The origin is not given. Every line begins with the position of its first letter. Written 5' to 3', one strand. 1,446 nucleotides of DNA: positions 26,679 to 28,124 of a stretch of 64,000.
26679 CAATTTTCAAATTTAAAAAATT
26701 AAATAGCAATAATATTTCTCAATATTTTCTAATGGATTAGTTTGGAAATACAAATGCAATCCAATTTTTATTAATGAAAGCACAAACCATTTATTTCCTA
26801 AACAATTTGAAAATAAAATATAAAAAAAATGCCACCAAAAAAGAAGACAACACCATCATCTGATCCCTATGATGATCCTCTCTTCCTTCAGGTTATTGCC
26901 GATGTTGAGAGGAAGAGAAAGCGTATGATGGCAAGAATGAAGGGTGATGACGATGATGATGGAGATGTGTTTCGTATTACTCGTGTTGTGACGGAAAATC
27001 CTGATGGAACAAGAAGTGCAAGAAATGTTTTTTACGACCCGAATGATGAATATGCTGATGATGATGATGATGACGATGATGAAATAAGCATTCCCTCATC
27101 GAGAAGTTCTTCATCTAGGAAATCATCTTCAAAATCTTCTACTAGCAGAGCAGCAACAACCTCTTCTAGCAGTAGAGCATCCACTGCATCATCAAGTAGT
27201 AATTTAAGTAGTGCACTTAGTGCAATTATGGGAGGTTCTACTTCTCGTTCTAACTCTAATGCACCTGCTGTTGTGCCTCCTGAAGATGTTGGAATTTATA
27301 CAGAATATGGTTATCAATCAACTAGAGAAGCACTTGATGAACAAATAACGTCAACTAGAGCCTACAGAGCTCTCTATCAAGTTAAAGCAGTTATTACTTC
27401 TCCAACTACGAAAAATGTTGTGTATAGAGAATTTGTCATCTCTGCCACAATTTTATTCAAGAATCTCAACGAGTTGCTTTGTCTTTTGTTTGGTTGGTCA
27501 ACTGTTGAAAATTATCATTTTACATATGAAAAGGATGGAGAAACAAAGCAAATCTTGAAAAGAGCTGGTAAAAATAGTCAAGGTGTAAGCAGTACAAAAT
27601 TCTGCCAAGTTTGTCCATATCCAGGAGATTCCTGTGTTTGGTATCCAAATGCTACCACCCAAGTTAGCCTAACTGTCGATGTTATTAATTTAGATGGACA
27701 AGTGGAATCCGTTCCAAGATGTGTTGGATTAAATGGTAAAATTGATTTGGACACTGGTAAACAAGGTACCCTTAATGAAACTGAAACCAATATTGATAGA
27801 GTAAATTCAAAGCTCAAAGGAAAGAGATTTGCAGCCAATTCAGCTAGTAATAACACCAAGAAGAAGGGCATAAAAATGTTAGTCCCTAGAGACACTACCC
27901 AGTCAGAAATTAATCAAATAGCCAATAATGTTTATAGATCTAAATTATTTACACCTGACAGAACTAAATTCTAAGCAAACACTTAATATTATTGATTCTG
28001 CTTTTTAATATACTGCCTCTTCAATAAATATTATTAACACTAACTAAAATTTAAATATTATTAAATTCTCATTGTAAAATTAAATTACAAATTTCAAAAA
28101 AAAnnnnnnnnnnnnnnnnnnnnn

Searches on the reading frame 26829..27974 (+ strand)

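Call 48: search_protein_families(library=pfam, proteins=[window:26829-27974:+], max_evalue=0.001)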
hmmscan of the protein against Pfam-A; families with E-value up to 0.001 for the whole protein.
window:26829-27974:+ (381 aa): 2 families
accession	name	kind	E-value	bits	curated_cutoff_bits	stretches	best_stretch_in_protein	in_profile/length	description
PF07929.16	PRiA4_ORF3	-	2e-05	24.8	26.6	1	193-267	11-87/173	Plasmid pRiA4b ORF-3-like protein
PF25695.1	BKRF4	-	0.0006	20.4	27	0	65-154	58-147/218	Epstein-Barr virus BKRF4 histone binding protein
